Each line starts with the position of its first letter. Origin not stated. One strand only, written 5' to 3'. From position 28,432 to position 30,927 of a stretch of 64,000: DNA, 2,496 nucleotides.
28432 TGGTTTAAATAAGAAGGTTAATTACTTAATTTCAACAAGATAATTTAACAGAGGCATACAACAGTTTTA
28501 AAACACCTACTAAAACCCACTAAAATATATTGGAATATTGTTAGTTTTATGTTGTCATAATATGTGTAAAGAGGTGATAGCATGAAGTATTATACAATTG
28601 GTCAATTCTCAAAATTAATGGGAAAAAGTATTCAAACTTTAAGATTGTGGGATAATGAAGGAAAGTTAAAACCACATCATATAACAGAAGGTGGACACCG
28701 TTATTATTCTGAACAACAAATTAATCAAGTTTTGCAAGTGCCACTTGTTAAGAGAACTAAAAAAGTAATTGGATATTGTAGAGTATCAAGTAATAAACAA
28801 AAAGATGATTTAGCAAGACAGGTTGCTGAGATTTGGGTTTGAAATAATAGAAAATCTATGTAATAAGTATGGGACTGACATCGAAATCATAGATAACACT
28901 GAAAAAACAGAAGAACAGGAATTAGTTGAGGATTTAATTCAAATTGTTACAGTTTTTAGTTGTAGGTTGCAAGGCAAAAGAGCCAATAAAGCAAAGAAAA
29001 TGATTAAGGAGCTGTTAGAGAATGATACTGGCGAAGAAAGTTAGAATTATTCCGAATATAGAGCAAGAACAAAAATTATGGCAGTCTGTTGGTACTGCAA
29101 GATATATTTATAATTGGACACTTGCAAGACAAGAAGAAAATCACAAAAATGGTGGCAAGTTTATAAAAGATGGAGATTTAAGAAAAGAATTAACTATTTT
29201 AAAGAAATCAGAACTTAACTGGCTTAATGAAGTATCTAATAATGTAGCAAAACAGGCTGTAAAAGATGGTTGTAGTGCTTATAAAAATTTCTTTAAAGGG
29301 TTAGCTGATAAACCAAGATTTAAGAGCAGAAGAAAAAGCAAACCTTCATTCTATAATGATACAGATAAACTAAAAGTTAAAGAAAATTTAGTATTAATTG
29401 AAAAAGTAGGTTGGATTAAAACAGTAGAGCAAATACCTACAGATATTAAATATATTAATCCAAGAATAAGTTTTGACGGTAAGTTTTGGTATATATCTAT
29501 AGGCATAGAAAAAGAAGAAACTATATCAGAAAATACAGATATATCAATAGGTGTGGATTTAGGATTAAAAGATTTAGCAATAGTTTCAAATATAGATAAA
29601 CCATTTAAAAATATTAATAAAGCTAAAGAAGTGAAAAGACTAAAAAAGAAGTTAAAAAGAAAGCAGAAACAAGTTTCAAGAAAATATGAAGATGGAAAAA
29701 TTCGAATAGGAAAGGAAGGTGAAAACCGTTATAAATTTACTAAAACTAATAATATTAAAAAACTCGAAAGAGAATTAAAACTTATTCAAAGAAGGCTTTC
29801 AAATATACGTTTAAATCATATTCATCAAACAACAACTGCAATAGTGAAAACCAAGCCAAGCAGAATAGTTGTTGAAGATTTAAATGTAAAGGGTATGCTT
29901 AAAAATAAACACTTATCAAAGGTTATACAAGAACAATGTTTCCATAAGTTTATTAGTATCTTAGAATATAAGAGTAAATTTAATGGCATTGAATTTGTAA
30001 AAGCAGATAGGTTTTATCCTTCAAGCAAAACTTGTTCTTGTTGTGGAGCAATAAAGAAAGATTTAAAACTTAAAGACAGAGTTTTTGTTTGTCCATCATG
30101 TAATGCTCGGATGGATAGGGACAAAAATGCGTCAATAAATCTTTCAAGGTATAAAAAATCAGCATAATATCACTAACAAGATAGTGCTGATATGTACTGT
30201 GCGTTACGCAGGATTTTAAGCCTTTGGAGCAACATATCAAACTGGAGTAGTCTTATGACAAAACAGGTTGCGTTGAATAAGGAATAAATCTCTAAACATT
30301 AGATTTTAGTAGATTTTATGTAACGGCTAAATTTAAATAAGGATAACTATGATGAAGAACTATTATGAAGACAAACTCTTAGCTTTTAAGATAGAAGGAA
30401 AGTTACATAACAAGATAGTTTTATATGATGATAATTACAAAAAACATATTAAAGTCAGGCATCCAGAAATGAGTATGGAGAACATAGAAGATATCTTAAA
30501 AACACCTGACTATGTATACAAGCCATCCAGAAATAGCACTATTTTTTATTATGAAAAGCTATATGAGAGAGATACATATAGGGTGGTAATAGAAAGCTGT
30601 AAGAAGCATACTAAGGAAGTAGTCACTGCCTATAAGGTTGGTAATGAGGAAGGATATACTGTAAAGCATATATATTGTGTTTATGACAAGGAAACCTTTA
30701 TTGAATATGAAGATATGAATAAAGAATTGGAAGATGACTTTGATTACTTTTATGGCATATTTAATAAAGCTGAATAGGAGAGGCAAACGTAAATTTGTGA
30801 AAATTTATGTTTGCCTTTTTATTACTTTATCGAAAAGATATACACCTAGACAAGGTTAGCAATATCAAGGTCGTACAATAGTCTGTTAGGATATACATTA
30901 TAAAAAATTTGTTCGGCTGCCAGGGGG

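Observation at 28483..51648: Two direct-orientation IS607-family copies bracket ~19.5 kb; both carry the same internally deleted tnpA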

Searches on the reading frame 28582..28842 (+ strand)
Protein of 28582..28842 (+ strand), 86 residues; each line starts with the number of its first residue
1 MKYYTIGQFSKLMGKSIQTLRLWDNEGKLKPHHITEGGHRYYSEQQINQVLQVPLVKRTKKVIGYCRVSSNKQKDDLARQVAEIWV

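Call 7: search_protein_families(library=pfam, proteins=[window:28582-28842:+], max_evalue=0.01)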
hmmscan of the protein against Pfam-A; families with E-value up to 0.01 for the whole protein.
window:28582-28842:+ (86 aa): 4 families
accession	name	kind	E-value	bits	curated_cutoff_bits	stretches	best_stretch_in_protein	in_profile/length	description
PF00376.29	MerR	-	1.7e-13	50.6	28.2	1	5-42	1-38/38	MerR family regulatory protein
PF13411.12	MerR_1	-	4.2e-12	46.4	21.6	1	4-51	1-47/69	MerR HTH family regulatory protein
PF12728.13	HTH_17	-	1.4e-05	25.7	27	1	3-51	1-47/51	Helix-turn-helix domain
PF00239.26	Resolvase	-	0.00028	21.4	23.3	1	62-84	1-23/145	Resolvase, N terminal domain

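Call 10: search_protein_families(library=ncbifam, proteins=[window:28582-28842:+], max_evalue=0.1)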
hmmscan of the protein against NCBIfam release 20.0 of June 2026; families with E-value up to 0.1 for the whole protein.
window:28582-28842:+ (86 aa): 20 families
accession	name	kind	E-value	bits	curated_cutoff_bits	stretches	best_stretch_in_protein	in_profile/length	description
NF033518.0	transpos_IS607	equivalog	5.8e-21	74.9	110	1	8-83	2-77/187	IS607 family transposase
NF047375.1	HeatShock_HspR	equivalog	2.6e-07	30.5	105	1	2-57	2-56/92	heat shock protein transcriptional repressor HspR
NF007069.0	PRK09514.1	equivalog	1.4e-06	28.3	143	1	4-60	2-55/141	Zn(2+)-responsive transcriptional regulator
TIGR02043.1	ZntR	equivalog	2.8e-06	27.5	167.95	1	4-61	2-56/131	Zn(2+)-responsive transcriptional regulator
TIGR02044.1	CueR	equivalog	1.6e-05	25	147.4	1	6-62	3-56/127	Cu(I)-responsive transcriptional regulator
TIGR02051.1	MerR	equivalog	4.5e-05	23.7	150.85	1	5-61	1-54/124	mercury resistance transcriptional regulator MerR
TIGR02047.1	CadR-PbrR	equivalog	5.4e-05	23.2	151.45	1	5-50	2-47/127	Cd(II)/Pb(II)-responsive transcriptional regulator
NF052513.1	TransRegCarH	equivalog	6.7e-05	22.3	400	1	3-53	6-56/274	HTH-type transcriptional repressor CarH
NF053782.1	ChlnTransRegdde3219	equivalog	0.00013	21.5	450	1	3-62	6-62/278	choline utilization transcriptional activator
NF011617.0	PRK15043.1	equivalog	0.00013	21.3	417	1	1-53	1-53/243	HTH-type transcriptional regulator MlrA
TIGR03453.1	partition_RepA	equivalog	0.00043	19.2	348.45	1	1-71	31-100/387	plasmid partitioning protein RepA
NF033787.1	HTH_BldC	subfamily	0.00048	19.9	77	1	18-51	17-49/49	BldC family transcriptional regulator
NF047377.1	heat_HspR_dupli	exception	0.0009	18.8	300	1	6-51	8-52/214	heat shock protein transcriptional repressor HspR, fused homodimer type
NF010315.0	PRK13752.1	subfamily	0.0023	18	261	1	3-59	7-60/144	mercury resistance transcriptional regulator MerR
NF041201.1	recomb_XisF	equivalog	0.01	14.8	375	1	63-83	2-25/465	fdxN element excision recombinase XisF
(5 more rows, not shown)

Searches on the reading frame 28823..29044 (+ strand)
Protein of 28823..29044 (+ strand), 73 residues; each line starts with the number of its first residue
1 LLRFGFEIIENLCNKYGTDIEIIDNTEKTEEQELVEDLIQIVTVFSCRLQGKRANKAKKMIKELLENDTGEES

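Call 7: search_protein_families(library=pfam, proteins=[window:28823-29044:+], max_evalue=0.01)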
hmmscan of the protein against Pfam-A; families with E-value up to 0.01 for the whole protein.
window:28823-29044:+ (73 aa): 0 families

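Call 10: search_protein_families(library=ncbifam, proteins=[window:28823-29044:+], max_evalue=0.1)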
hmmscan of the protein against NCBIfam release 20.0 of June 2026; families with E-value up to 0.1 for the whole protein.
window:28823-29044:+ (73 aa): 2 families
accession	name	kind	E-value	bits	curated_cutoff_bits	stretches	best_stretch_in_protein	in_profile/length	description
NF033518.0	transpos_IS607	equivalog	5.6e-20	71.7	110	1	2-57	131-186/187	IS607 family transposase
TIGR01645.1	half-pint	subfamily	0.057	12.2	443.95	1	9-57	532-580/607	poly-U binding splicing factor, half-pint family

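Call 45: find_encoding_contigs(protein=window:28823-29044:+, flank=3000, max_places=6)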
Protein window:28823-29044:+ (73 aa): 2 contigs read that carry it; 2 places shown.
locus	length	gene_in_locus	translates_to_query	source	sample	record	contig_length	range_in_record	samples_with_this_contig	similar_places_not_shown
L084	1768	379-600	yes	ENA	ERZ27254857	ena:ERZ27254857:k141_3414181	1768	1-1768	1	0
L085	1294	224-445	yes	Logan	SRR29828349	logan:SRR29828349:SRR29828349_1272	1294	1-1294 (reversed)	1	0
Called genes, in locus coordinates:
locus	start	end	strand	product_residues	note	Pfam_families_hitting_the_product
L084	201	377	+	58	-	-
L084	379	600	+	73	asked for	-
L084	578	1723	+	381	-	PF12323:HTH_OrfB_IS605, PF01385:OrfB_IS605, PF07282:Cas12f1-like_TNB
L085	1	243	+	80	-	?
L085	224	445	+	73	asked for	-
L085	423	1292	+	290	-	?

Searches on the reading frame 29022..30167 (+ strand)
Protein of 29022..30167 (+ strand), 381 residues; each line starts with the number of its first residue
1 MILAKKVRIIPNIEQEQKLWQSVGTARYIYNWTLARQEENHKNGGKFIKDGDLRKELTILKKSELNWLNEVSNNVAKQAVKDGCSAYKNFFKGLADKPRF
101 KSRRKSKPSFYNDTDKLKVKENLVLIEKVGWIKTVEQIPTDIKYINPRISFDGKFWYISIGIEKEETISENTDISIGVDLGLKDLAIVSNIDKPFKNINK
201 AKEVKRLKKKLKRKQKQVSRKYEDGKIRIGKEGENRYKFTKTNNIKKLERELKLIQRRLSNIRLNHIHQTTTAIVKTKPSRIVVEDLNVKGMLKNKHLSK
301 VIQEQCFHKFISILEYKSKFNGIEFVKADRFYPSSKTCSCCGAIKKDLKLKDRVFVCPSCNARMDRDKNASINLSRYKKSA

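Call 7: search_protein_families(library=pfam, proteins=[window:29022-30167:+], max_evalue=0.01)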
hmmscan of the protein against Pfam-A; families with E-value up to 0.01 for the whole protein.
window:29022-30167:+ (381 aa): 3 families
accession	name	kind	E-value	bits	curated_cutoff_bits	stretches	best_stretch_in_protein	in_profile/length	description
PF07282.18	Cas12f1-like_TNB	-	1.3e-22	80.2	26.3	1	307-374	1-60/60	Cas12f1-like, TNB domain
PF12323.14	HTH_OrfB_IS605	-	3.1e-15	55.8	21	1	1-46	1-47/47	Helix-turn-helix domain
PF01385.25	OrfB_IS605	-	2.5e-14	54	30.5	1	167-295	10-119/120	Probable transposase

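Call 10: search_protein_families(library=ncbifam, proteins=[window:29022-30167:+], max_evalue=0.1)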
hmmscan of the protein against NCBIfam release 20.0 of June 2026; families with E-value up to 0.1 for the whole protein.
window:29022-30167:+ (381 aa): 5 families
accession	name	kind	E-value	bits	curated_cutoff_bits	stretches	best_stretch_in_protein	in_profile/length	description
NF040570.1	guided_TnpB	subfamily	1.7e-88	297.5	100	1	6-376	2-388/389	RNA-guided endonuclease TnpB family protein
NF038281.1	IS200_TnpB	exception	8.6e-77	258.7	425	1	4-376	3-357/360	IS200/IS605 family element RNA-guided endonuclease TnpB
NF038280.1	IS607_TnpB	exception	2.9e-51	174.8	350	1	2-379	3-394/431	IS607 family element RNA-guided endonuclease TnpB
NF038192.1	V_cas_c2c8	exception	1.4e-18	67.3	350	1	17-294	98-384/457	type V CRISPR-associated protein C2c8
TIGR01766.2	TIGR01766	domain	1.9e-09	37.8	32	1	261-334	3-82/82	IS200/IS605 family accessory protein TnpB-related protein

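Call 13: find_encoding_contigs(protein=window:29022-30167:+, flank=5000, max_places=10)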
Protein window:29022-30167:+ (381 aa): no gene with exactly this product is on record in the collection.

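Call 19: find_related_loci(query=window:29022-30164:+, collection=genome_contigs, flank=4000)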
Query window:29022-30164:+ (381 aa) in genome_contigs; peptide patterns used: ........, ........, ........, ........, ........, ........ (x = any residue, [..] = any of these).
308 stretches matched a pattern; 194 encode a relative of the query (tblastn E <= 1e-3); the best 80 are kept; 80 distinct loci.
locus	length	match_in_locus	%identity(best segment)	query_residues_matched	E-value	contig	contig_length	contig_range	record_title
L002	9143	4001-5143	99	1-381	0e+0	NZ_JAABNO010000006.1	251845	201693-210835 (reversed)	Clostridium sp. C8-1-8 NODE_6_length_251845_cov_276.846388, whole genome shotgun sequence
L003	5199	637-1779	93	1-381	0e+0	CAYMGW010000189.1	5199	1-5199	MAG TPA_asm: uncultured Tissierella sp. isolate binchicken_co152_200 genome assembly, contig: NODE_15836_length_5199_cov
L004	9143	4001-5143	92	1-381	0e+0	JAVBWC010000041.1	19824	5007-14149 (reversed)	MAG: Clostridiaceae bacterium isolate ZNE14_Bin52 all_Scaff010507, whole genome shotgun sequence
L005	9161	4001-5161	92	1-381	0e+0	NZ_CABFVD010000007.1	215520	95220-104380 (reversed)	Hathewaya massiliensis strain Marseille-P3545, whole genome shotgun sequence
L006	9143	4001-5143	91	1-381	0e+0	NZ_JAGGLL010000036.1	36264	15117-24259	Clostridium punense strain DSM 28650 Ga0454145_36, whole genome shotgun sequence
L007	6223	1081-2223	90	1-381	0e+0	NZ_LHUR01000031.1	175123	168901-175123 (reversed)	Clostridium homopropionicum DSM 5847 CLHOM_contig000043, whole genome shotgun sequence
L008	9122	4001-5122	92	1-374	0e+0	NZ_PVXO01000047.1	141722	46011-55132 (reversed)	Clostridium liquoris strain DSM 100320 CLLI_contig000047, whole genome shotgun sequence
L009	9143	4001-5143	90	1-381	0e+0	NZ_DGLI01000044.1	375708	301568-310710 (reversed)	MAG: Clostridium sp. UBA4548 UBA4548_contig_128, whole genome shotgun sequence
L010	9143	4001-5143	89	1-381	0e+0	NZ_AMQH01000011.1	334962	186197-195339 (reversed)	Clostridium tunisiense TJ C661contig11, whole genome shotgun sequence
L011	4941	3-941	87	69-381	0e+0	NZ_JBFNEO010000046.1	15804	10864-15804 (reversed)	MAG: Clostridium sp. isolate AA16 NODE_1355_length_15804_cov_4.739539, whole genome shotgun sequence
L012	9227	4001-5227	70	1-381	2e-173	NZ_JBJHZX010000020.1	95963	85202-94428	Candidatus Clostridium eludens strain WILCCON 0269 NODE_20_length_95963_cov_140.165592, whole genome shotgun sequence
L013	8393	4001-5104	69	1-378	2e-172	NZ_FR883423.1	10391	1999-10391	Clostridium sp. CAG:221, whole genome shotgun sequence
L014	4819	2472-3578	69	1-377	6e-174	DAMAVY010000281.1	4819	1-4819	MAG TPA_asm: Clostridium sp. isolate CTOTU48541 NODE_1045_length_4819_cov_3.411839, whole genome shotgun sequence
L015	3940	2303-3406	69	1-377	1e-176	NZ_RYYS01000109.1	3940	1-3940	Anaerophilus nitritogenes strain MJB2 111, whole genome shotgun sequence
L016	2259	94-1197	68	1-378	0e+0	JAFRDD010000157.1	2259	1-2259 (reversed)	MAG: Clostridia bacterium isolate RGIG2387 Goat_Ileum-4__c323834, whole genome shotgun sequence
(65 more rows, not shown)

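Call 28: search_solved_structures(query=window:29022-30164:+, show_alignments=1, max_evalue=0.00001)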
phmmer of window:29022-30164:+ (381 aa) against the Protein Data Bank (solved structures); distinct sequences matched with E-value up to 0.00001: 15.
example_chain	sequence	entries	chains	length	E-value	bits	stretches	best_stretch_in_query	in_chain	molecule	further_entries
8iaz_A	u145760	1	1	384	7.6e-74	252.1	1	5-374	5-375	Transposase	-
9yyg_A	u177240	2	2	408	3.4e-50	174.3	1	6-376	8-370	AI-designed RNA-guided nuclease | AI-generated RNA-guided nuclease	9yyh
8bf8_A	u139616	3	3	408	3.9e-43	151.1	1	6-376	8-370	RNA-guided DNA endonuclease TnpB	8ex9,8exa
8h1j_A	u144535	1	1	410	4e-43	151.1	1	6-376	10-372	RNA-guided DNA endonuclease TnpB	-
9j09_A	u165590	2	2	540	7.2e-26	94.3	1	148-376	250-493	Transposase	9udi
9jfo_A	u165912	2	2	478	2.6e-22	82.6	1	225-374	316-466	LaTranC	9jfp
9jfq_A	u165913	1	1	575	4.5e-22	81.8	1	247-374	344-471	LaTranC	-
9nzp_A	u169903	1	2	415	6.5e-10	41.8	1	175-379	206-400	IS200/IS605 family element transposase accessory protein TnpB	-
8j1j_A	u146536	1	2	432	2.5e-07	33.3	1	155-374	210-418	Transposase IS605 OrfB C-terminal domain-containing protein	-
9nzo_B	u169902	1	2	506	3.5e-07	32.8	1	155-368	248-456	Cas12f Effector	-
9nzr_A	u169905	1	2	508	3.6e-07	32.8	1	155-368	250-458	Cas12f Nuclease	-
8j3r_A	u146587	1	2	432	5.1e-07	32.2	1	155-374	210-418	Transposase IS605 OrfB C-terminal domain-containing protein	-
8j12_A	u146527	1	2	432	7.8e-07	31.7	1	155-374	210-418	Transposase IS605 OrfB C-terminal domain-containing protein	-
7wju_A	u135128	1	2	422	8.2e-06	28.3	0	155-374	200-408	OrfB_Zn_ribbon domain-containing protein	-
8dzj_A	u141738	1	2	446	9.6e-06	28.1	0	155-374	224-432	OrfB_Zn_ribbon domain-containing protein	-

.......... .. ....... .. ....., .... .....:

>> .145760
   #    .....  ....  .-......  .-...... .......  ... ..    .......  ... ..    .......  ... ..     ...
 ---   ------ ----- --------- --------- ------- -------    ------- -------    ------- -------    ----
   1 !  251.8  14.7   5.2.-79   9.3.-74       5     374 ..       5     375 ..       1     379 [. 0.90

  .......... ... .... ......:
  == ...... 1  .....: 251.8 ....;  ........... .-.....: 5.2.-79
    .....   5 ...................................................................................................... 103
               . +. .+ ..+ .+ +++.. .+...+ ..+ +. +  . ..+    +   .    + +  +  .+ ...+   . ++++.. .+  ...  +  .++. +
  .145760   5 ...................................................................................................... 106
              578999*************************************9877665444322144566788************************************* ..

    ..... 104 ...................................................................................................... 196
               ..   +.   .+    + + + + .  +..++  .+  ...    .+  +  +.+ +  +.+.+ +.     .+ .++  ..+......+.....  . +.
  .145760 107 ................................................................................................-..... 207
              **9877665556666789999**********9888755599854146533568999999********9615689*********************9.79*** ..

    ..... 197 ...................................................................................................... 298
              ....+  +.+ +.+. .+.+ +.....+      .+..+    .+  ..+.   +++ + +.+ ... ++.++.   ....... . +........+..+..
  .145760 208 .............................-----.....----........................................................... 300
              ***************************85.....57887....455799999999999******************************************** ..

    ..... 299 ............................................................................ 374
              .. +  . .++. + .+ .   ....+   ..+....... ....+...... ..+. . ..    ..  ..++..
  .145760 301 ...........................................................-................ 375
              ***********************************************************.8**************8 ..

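Call 44: list_cluster_members(proteins=[window:29022-30164:+, window:28582-28839:+, window:49905-50162:+, window:50345-50869:+, window:51662-53695:+, window:44257-47028:-, window:30349-30774:+, window:28823-29041:+])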
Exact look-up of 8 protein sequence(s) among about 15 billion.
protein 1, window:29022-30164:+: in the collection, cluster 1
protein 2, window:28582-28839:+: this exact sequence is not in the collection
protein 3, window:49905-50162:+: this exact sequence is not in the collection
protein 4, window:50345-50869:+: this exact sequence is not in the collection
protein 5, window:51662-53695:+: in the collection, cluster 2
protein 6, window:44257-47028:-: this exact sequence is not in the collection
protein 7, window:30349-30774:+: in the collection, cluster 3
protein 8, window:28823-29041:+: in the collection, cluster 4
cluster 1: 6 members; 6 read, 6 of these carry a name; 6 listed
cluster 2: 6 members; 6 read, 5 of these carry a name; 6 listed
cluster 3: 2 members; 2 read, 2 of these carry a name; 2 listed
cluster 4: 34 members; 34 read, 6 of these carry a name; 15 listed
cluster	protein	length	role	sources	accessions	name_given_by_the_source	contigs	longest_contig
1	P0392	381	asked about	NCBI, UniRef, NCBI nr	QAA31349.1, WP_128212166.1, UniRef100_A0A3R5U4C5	RNA-guided endonuclease InsQ/TnpB family protein [Clostridium manihotivorum] | Transposase n=1 Tax=Clostridium manihotivorum TaxID=2320868 RepID=A0A3R5U4C5_9CLOT | RNA-guided endonuclease TnpB family protein [Clostridium manihotivorum]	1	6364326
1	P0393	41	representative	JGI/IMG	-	hypothetical protein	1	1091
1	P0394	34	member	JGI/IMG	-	hypothetical protein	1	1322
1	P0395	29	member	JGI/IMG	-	hypothetical protein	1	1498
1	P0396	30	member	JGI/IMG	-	hypothetical protein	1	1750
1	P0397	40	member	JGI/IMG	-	hypothetical protein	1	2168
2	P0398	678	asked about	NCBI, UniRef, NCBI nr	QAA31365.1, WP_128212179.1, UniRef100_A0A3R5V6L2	molybdopterin-containing oxidoreductase family protein [Clostridium manihotivorum] | 4Fe-4S Mo/W bis-MGD-type domain-containing protein n=1 Tax=Clostridium manihotivorum ... | molybdopterin-dependent oxidoreductase [Clostridium manihotivorum]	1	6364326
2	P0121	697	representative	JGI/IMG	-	anaerobic selenocysteine-containing dehydrogenase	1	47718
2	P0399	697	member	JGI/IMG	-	anaerobic selenocysteine-containing dehydrogenase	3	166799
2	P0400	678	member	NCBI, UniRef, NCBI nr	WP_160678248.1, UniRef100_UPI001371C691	molybdopterin-dependent oxidoreductase [Clostridium sp. C8-1-8] | molybdopterin-containing oxidoreductase family protein n=1 Tax=Clostridium sp. C8-1-8 ...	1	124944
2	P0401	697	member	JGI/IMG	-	anaerobic selenocysteine-containing dehydrogenase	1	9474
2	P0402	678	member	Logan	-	-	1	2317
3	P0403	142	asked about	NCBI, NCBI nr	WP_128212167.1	hypothetical protein [Clostridium manihotivorum]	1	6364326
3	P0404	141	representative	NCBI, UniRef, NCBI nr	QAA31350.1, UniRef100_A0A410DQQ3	hypothetical protein C1I91_06670 [Clostridium manihotivorum] | Uncharacterized protein n=2 Tax=Clostridium manihotivorum TaxID=2320868 ...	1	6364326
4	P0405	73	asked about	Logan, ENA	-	-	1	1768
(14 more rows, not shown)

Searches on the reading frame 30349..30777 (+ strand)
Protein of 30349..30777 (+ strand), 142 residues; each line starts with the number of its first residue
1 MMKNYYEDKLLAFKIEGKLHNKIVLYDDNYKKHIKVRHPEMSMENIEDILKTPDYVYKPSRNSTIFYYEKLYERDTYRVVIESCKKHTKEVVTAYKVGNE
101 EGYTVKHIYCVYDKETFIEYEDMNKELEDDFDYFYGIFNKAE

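Call 23: search_protein_families(library=pfam, proteins=[window:30349-30777:+], max_evalue=0.001)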
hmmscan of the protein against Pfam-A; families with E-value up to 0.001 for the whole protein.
window:30349-30777:+ (142 aa): 2 families
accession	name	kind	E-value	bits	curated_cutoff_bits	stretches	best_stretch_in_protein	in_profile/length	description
PF18812.6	PBECR3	-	8.5e-07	29.3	30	1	15-97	15-108/115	phage-Barnase-EndoU-ColicinE5/D-RelE like nuclease3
PF18810.6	PBECR2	-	0.00034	21.2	27.1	1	21-99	23-105/120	phage-Barnase-EndoU-ColicinE5/D-RelE like nuclease2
